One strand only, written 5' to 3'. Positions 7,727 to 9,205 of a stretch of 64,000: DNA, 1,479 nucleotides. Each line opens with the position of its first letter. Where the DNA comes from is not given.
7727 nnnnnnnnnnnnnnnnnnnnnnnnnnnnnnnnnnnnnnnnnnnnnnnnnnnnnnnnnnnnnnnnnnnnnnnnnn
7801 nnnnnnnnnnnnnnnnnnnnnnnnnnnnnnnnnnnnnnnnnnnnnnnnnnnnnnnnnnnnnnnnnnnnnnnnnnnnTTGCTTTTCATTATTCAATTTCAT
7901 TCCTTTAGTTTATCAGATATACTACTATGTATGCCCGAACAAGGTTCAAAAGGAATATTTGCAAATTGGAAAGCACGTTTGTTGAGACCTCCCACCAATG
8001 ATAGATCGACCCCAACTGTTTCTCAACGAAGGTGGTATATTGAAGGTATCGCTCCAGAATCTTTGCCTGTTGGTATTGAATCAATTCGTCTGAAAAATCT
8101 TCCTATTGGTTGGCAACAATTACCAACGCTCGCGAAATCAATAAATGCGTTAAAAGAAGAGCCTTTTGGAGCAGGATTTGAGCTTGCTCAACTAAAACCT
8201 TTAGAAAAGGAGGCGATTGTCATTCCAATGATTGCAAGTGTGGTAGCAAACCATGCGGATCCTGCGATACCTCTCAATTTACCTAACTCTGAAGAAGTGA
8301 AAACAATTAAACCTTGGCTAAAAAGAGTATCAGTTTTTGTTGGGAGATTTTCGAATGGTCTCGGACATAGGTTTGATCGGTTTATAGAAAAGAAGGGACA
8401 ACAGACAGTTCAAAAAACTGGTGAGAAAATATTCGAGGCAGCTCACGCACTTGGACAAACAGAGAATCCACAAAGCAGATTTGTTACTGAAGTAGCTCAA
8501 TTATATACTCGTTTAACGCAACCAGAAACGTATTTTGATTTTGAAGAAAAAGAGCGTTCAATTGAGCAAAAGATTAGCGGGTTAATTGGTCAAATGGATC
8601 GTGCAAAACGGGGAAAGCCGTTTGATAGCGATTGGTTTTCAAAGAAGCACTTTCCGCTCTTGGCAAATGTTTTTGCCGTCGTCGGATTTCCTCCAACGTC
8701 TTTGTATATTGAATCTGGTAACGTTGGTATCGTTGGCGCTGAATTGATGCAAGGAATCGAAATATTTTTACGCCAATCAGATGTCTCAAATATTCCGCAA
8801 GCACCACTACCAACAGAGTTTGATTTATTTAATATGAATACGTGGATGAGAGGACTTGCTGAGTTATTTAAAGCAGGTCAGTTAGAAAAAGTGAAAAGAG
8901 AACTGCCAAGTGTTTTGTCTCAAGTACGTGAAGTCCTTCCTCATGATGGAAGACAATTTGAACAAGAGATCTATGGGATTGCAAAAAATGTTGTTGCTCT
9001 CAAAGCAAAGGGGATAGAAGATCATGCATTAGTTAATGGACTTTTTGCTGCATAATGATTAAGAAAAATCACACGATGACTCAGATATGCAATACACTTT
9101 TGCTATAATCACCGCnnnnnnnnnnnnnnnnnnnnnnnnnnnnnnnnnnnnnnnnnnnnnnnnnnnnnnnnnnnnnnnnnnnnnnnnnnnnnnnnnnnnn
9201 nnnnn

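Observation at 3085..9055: tRNA-centred block of accessory-looking genes: GT1 UDP-glycosyltransferase plus four proteins without recognisable families.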

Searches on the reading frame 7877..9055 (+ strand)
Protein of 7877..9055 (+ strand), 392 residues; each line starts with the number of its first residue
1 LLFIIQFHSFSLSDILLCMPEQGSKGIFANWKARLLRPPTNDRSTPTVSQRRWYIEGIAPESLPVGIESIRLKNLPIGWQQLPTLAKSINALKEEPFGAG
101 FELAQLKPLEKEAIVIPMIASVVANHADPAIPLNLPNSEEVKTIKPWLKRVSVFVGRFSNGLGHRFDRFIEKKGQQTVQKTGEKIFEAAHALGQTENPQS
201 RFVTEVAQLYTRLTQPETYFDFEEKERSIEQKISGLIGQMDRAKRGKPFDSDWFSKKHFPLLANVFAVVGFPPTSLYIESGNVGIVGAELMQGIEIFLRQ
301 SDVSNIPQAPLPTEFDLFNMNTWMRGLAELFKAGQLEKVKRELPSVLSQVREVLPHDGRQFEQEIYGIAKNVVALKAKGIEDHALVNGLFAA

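Call 6: search_protein_families(library=pfam, proteins=[window:7877-9055:+], max_evalue=0.1)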
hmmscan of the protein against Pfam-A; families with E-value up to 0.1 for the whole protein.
window:7877-9055:+ (392 aa): 0 families

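Call 13: search_protein_families(library=ncbifam, proteins=[window:7877-9055:+], max_evalue=0.1)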
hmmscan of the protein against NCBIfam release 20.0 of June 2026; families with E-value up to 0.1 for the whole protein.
window:7877-9055:+ (392 aa): 0 families

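Call 14: search_protein_families(library=phrogs, proteins=[window:7877-9055:+], max_evalue=0.1)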
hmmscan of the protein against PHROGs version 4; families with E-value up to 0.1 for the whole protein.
window:7877-9055:+ (392 aa): 0 families

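Call 22: find_homologous_proteins(query=window:7931-9055:+)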
Query window:7931-9055:+ (374 aa): 2 proteins with E <= 0.001 among 3122 candidates.
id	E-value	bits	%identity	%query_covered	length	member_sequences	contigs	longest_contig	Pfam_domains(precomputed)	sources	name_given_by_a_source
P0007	1.4e-247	839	100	100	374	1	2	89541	-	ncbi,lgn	-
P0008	9.0e-54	201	35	87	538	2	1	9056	-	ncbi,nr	ncbi:hypothetical protein HY090_01780 [Candidatus Kaiserbacteria bacterium]|nr:hypothetical protein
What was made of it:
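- Checked: The 374-aa protein, 7931-9055, is also on record as such (call 22).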

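Call 25: find_encoding_contigs(protein=P0008, flank=10000)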
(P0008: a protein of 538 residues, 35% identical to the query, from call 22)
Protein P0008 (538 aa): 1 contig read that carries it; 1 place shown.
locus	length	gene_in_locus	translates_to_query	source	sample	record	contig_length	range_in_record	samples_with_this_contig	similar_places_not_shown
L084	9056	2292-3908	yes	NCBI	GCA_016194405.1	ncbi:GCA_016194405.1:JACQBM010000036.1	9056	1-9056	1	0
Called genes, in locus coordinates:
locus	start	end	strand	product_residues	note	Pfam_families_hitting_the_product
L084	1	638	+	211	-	PF13367:PrsW-protease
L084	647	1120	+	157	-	PF00011:HSP20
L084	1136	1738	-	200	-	PF06560:GPI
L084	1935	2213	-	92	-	-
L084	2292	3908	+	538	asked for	-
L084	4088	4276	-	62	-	-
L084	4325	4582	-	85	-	PF00462:Glutaredoxin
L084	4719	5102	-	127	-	PF04977:DivIC (weak)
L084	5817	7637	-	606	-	PF00009:GTP_EFTU, PF22042:EF-G_D2 (weak), PF03144:GTP_EFTU_D2 (weak), PF14492:EFG_III (weak), PF00679:EFG_C, PF06421:LepA_C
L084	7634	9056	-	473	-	PF03023:MurJ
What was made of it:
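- unk374 relatives lie next to HSP20/GPI/glutaredoxin/LepA (L084, call 25).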

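Call 35: search_solved_structures(query=window:7931-9055:+, max_evalue=10)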
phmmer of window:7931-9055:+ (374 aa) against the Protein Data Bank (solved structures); distinct sequences matched with E-value up to 10: 0.

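Call 50: search_protein_representatives(alignment_id=A1)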
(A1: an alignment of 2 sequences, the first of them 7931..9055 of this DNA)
Query: 2 sequences, 552 profile positions. Proteins with E-value up to 0.001 (for the whole library): 113; up to 1e-10: 94; up to 1e-30: 51. The best 113 are listed.
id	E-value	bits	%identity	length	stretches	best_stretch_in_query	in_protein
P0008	0.0e+00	1115.1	-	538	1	1-552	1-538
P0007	5.1e-219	744.6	-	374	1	97-477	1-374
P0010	3.6e-158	543.7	-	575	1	1-552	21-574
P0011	6.3e-132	457.1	-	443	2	137-551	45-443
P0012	6.2e-130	450.5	-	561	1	1-547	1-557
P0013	8.7e-114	397.2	-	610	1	2-550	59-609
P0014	3.6e-94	332.5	-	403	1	137-476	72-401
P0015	9.6e-94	331.1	-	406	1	136-475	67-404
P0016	7.4e-92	324.8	-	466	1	134-477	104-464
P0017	3.1e-88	312.9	-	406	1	138-476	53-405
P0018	5.8e-88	312.0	-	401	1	137-476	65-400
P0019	1.8e-86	307.1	-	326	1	228-551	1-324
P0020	3.2e-86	306.3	-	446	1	135-477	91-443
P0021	3.2e-85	302.9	-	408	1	140-461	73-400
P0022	4.4e-84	299.2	-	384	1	152-476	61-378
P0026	5.1e-79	282.5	-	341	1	139-476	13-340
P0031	5.9e-76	272.4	-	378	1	115-476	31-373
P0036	3.7e-73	263.1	-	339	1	134-476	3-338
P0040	9.9e-65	235.3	-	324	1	144-475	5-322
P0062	1.0e-27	113.1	-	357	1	190-475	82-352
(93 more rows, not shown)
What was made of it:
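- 7931..9055 (+): unk374, a member of an uncurated all-alpha protein family with a disordered N-terminus and a core of about 330 aa. A TATACT box at 7918-7923 lies 7 nt before the ATG. 113 clusters at E<=1e-3 and 51 at E<=1e-30 (call 50).
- Checked: It belongs to an uncurated family of at least 113 clusters (call 50).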

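Call 54: search_protein_families(library=pfam, alignment_id=A3, max_evalue=0.01)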
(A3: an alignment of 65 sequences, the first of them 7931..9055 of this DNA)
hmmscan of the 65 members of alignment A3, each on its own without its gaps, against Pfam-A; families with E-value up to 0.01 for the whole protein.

A. member 1, window:7931-9055:+ (374 aa): 0 families

B. families by the number of members that match (of 65 scanned): 3 families
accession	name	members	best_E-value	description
PF13946.11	DUF4214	1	1.1e-10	Domain of unknown function (DUF4214)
PF00427.26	PBS_linker_poly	1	0.0044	Phycobilisome Linker polypeptide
PF09744.14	RH1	1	0.0087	RILP homology 1 domain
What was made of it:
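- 7931..9055 (+): No Pfam hit to the core in 65 members (call 54).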

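Call 61: find_related_loci(query=A4, collection=metagenome_contigs, flank=8000)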
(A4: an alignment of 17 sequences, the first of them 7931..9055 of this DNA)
Query A4 (374 aa) in metagenome_contigs; peptide patterns used: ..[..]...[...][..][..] (x = any residue, [..] = any of these).
88 stretches matched a pattern; 3 encode a relative of the query (tblastn E <= 1e-3); 3 distinct loci.
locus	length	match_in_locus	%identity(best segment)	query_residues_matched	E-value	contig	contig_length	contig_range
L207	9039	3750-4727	39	49-372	1e-74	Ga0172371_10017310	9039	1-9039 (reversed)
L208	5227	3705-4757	39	37-373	2e-69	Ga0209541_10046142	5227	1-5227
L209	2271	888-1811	36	54-361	2e-70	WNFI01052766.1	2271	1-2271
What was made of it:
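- Tried and rejected: A 17-sequence subset gave only 3 metagenome loci (call 61).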

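Call 67: search_protein_families(library=pfam, proteins=[L207:726-1124:+, L207:1902-2429:-, L207:4916-5329:-, L207:5500-5844:+, L207:5700-6179:-, L207:8503-9021:-, L208:223-711:+, L208:1007-3118:+, L208:3171-3581:+], max_evalue=0.001)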
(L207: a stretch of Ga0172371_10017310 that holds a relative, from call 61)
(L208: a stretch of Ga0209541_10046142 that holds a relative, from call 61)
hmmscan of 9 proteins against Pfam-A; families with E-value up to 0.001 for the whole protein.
L207:726-1124:+ (132 aa): 0 families

L207:1902-2429:- (175 aa): 1 family
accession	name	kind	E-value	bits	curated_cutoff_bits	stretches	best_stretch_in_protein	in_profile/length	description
PF13473.12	Cupredoxin_1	-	2.6e-05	24.6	27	1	84-172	21-103/104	Cupredoxin-like domain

L207:4916-5329:- (137 aa): 0 families

L207:5500-5844:+ (114 aa): 0 families

L207:5700-6179:- (159 aa): 1 family
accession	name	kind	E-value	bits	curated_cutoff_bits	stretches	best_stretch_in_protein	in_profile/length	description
PF00961.24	LAGLIDADG_1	-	1.6e-23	84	23.1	1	10-115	1-101/102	LAGLIDADG endonuclease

L207:8503-9021:- (172 aa): 0 families

L208:223-711:+ (162 aa): 0 families

L208:1007-3118:+ (703 aa): 4 families
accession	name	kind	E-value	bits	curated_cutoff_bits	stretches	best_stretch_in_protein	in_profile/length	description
PF02878.22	PGM_PMM_I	-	3.6e-27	95.2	22.5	2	144-225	55-135/138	Phosphoglucomutase/phosphomannomutase, alpha/beta/alpha domain I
PF02879.22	PGM_PMM_II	-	1.9e-16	60.9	29.3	1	252-351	2-99/103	Phosphoglucomutase/phosphomannomutase, alpha/beta/alpha domain II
PF02880.22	PGM_PMM_III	-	3.2e-11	43.8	20.7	1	362-485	1-111/115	Phosphoglucomutase/phosphomannomutase, alpha/beta/alpha domain III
PF00408.26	PGM_PMM_IV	-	8.1e-05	23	23.1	1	551-588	31-53/68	Phosphoglucomutase/phosphomannomutase, C-terminal domain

L208:3171-3581:+ (136 aa): 0 families

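Call 68: predict_structure(alignment_id=A3)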
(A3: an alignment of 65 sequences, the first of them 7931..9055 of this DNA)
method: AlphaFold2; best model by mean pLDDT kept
length: 374 residues; sequences in the alignment: 65
mean_pLDDT: 88.1   pTM: 0.82
mean pLDDT of the five models: 88.1, 87.4, 87.1, 85.7, 85.5
residues with pLDDT >= 90: 259; 70-90: 62; 50-70: 39; < 50: 14
segments of 3 or more residues with pLDDT < 50: 1-8, 30-32
pLDDT, mean of each block of 10 residues (from residue 1): 46 53 56 55 76 97 92 79 69 95 98 97 97 97 98 98 96 96 98 97 95 94 90 89 92 84 84 97 97 92 82 89 96 97 98 96 96 92
secondary structure, 60 per line:
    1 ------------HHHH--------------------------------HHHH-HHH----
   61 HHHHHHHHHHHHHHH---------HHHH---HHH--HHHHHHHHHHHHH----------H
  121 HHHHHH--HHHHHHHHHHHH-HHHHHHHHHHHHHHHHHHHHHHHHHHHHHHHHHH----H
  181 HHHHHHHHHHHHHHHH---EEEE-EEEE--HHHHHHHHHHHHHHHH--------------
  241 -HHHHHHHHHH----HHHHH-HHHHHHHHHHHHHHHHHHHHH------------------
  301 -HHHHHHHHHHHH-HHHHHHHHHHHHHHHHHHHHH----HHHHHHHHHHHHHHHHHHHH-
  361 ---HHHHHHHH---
elements in order: H13-16 H49-52 H61-75 H85-88 H97-109 H120-126 H129-140 H142-175 H180-196 E200-203 E205-208 H211-226 H242-251 H256-260 H262-282 H302-313 H315-335 H340-359 H364-371
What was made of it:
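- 7931..9055 (+): AF2 gives pLDDT 88.1 and pTM 0.82 (call 68).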

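Call 81: list_cluster_members(proteins=[P0010, P0012, P0014, P0016, P0018, P0022, P0026, P0031, P0036, P0040])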
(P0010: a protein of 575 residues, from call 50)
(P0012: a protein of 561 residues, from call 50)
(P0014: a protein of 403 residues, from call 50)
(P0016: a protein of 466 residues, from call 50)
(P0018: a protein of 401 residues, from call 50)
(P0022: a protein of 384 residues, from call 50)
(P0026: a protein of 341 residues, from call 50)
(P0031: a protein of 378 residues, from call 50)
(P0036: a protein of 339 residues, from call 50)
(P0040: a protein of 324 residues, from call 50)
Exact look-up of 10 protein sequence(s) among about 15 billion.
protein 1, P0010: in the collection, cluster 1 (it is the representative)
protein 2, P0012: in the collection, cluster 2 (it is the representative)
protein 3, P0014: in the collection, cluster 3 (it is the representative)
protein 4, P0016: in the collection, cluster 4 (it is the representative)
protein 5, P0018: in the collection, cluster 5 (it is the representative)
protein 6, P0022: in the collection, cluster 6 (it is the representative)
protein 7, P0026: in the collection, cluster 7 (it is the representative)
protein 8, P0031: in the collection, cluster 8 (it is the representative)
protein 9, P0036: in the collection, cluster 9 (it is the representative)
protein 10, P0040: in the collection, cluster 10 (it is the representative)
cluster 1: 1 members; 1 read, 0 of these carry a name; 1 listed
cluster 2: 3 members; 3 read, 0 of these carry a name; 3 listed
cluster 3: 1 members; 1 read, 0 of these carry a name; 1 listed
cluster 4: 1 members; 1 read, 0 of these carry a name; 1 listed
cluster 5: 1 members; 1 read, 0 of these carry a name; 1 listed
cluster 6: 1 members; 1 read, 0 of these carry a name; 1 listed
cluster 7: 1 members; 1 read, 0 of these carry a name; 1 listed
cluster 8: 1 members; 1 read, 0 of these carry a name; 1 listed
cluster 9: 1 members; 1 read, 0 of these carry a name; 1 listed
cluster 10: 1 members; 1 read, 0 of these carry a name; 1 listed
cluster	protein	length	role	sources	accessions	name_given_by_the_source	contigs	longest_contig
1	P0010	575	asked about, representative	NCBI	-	-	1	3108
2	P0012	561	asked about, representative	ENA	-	-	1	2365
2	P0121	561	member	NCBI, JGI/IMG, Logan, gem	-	-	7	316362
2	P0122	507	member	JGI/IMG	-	-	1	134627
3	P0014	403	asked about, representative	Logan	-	-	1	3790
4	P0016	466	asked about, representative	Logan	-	-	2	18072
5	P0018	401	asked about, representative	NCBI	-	-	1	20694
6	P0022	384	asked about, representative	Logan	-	-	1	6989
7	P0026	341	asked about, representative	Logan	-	-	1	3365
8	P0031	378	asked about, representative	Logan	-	-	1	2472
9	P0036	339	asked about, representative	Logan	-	-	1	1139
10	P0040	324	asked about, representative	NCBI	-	-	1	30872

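Call 83: search_protein_families(library=padloc, proteins=[window:7931-9055:+], max_evalue=0.1)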
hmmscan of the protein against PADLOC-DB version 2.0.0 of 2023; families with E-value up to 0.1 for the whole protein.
window:7931-9055:+ (374 aa): 1 family
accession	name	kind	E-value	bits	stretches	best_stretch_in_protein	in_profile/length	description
PDLC02382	pAgo_II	-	0.028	10.9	1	318-362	602-647/782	Class II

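Call 84: find_encoding_contigs(protein=P0121, flank=8000, max_places=3)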
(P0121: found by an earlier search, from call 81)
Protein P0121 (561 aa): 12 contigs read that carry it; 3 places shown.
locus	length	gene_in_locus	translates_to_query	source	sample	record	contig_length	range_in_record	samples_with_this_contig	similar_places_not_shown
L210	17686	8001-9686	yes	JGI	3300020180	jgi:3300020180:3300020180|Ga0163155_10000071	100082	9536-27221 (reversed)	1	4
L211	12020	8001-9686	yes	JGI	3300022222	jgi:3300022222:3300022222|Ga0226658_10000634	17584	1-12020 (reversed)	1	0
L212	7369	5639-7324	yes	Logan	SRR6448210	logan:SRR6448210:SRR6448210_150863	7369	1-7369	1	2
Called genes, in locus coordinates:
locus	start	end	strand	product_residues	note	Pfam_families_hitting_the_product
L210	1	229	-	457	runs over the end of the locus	PF00206:Lyase_1, PF10397:ADSL_C (faint), PF08328:ASL_C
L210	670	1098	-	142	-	PF08378:NERD (weak), PF02021:UPF0102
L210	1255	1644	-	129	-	-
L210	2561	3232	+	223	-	-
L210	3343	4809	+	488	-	PF01743:PolyA_pol, PF12627:PolyA_pol_RNAbd, PF01966:HD, PF13735:tRNA_NucTran2_2 (weak)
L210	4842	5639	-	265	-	PF03372:Exo_endo_phos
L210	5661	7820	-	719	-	PF02899:Phage_int_SAM_1, PF13495:Phage_int_SAM_4, PF00589:Phage_integrase, PF14890:Intein_splicing, PF14528:LAGLIDADG_3 (weak), PF00589:Phage_integrase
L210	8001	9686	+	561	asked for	-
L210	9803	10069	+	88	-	PF00312:Ribosomal_S15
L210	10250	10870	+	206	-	PF01936:NYN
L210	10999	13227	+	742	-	PF01138:RNase_PH, PF03725:RNase_PH_C, PF01138:RNase_PH, PF00013:KH_1, PF00575:S1, PF23459:S1_RRP5 (faint)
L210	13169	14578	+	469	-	-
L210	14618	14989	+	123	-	PF01258:zf-dskA_traR (weak)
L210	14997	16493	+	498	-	PF05362:Lon_C (weak), PF13541:ChlI, PF00493:MCM, PF01078:Mg_chelatase, PF00004:AAA (faint), PF07728:AAA_5, PF13335:Mg_chelatase_C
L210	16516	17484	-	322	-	PF01476:LysM, PF23446:LysM1_NFP_LYK (faint), PF23473:LysM3_LYK4_5, PF01476:LysM, PF01551:Peptidase_M23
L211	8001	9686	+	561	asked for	-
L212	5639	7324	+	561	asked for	-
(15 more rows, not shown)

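Call 85: find_encoding_contigs(protein=P0040, flank=8000, max_places=2)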
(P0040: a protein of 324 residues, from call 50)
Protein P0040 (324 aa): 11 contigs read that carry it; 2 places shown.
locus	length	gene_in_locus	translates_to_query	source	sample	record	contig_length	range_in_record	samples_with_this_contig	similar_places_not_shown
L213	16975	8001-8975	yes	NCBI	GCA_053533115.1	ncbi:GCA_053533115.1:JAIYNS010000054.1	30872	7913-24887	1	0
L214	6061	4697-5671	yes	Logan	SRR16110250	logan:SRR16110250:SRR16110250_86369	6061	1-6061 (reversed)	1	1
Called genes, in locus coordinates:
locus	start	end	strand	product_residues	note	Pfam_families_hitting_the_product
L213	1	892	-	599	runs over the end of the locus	PF04566:RNA_pol_Rpb2_4, PF04567:RNA_pol_Rpb2_5, PF00562:RNA_pol_Rpb2_6, PF04560:RNA_pol_Rpb2_7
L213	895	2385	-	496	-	PF04563:RNA_pol_Rpb2_1, PF04561:RNA_pol_Rpb2_2, PF04565:RNA_pol_Rpb2_3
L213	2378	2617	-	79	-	PF01191:RNA_pol_Rpb5_C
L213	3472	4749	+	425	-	PF04851:ResIII, PF00270:DEAD, PF00271:Helicase_C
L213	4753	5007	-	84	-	-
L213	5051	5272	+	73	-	PF15919:HicB_lk_antitox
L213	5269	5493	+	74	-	PF07927:HicA_toxin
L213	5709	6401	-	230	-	-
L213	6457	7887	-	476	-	-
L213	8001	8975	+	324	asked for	-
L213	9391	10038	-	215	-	-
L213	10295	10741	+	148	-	-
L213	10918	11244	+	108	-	-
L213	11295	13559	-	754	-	PF02463:SMC_N (faint), PF13175:AAA_15 (weak), PF13476:AAA_23, PF13555:AAA_29 (weak)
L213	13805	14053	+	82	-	PF04014:MazE_antitoxin (weak)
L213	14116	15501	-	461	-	-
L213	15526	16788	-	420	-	PF19911:DUF6384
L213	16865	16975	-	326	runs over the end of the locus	PF01380:SIS (weak), PF10432:bact-PGI_C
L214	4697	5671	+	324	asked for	-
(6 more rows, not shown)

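Call 86: find_encoding_contigs(protein=P0018, flank=6000, max_places=2)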
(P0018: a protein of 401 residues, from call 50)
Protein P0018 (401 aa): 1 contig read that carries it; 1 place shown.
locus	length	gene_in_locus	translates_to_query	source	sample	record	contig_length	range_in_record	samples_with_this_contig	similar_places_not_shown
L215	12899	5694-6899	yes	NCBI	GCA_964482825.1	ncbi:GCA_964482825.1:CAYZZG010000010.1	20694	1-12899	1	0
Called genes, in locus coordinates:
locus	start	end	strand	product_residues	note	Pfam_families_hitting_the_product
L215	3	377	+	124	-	?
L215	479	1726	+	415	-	PF02403:Seryl_tRNA_N, PF00587:tRNA-synt_2b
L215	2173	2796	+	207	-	PF07517:SecA_DEAD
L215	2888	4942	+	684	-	PF07517:SecA_DEAD, PF01043:SecA_PP_bind, PF21090:P-loop_SecA, PF07516:SecA_SW, PF02810:SEC-C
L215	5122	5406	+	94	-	PF01402:RHH_1 (weak)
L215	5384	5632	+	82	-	-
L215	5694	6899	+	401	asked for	-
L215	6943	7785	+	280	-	PF00702:Hydrolase, PF13419:HAD_2, PF13242:Hydrolase_like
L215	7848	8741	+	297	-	-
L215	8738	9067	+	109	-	-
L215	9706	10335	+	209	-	PF18933:PsbP_2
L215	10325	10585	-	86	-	PF01035:DNA_binding_1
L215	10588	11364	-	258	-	PF02673:BacA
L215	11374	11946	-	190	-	-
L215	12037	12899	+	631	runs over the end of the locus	PF00456:Transketolase_N, PF13292:DXP_synthase_N (faint), PF00676:E1_dh, PF02779:Transket_pyr, PF02780:Transketolase_C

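Call 87: find_encoding_contigs(protein=P0062, flank=6000, max_places=2)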
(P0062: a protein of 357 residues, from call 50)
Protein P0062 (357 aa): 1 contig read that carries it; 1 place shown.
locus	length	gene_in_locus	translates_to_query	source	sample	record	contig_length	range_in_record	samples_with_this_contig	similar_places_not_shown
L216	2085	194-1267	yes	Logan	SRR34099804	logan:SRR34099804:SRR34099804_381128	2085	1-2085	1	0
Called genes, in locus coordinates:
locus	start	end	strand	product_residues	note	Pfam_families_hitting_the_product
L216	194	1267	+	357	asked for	-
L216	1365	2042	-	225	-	PF01609:DDE_Tnp_1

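Call 89: search_dna_similar(query=window:7931-9055:+, collection=phages, mode=protein, max_evalue=0.001, max_rows=10)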
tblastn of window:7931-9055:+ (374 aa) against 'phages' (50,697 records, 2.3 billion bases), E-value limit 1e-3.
No match.

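Call 92: fold_search(model_id=the predicted structure, library=viral)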
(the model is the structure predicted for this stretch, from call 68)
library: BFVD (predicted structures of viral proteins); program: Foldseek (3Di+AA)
matches with E <= 10: 219; with E <= 0.001: 0
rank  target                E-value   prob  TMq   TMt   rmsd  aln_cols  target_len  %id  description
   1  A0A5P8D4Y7            1.6e-01  0.08  0.09  0.09  26.6       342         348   12  (no name in the UniProt tables at hand)
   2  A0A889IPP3            1.9e-01  0.14  0.12  0.15  20.1       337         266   11  (no name in the UniProt tables at hand)
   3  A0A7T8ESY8            1.9e-01  0.09  0.10  0.11  31.0       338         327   10  (no name in the UniProt tables at hand)
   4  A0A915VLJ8            2.3e-01  0.12  0.13  0.10  29.2       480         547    9  (no name in the UniProt tables at hand)
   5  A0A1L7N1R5            4.4e-01  0.06  0.10  0.09  26.8       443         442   12  Uncharacterized protein [Ralstonia phage RP12]
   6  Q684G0                4.8e-01  0.08  0.12  0.12  26.2       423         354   11  (no name in the UniProt tables at hand)
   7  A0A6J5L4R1            5.7e-01  0.08  0.13  0.10  30.3       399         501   11  Large polyvalent protein associated domain-containing protein [uncultured Caudovirales phage]
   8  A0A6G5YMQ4            7.1e-01  0.18  0.18  0.09  26.8       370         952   10  (no name in the UniProt tables at hand)
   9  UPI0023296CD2         7.1e-01  0.06  0.11  0.12  21.5       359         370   10  (no name look-up for this kind of identifier)
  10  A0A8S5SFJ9            7.8e-01  0.06  0.12  0.10  29.7       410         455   15  Uncharacterized protein [Myoviridae sp. ctyhJ29]
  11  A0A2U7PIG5            8.5e-01  0.06  0.11  0.14  23.2       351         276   13  Uncharacterized protein [Hot spring virus BHS2]
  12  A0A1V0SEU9            8.9e-01  0.07  0.10  0.11  20.9       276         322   10  Uncharacterized protein [Hokovirus HKV1]
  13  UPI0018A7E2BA         8.9e-01  0.04  0.11  0.11  34.7       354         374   15  (no name look-up for this kind of identifier)
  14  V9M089                9.2e-01  0.07  0.14  0.13  27.5       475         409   12  Uncharacterized protein [Vibrio phage VP4B]
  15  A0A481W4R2            1.0e+00  0.06  0.12  0.12  30.1       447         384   11  Putative structural head protein [Pseudomonas phage Psa21]
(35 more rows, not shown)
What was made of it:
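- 7931..9055 (+): Best BFVD Foldseek E is 0.16 (call 92).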
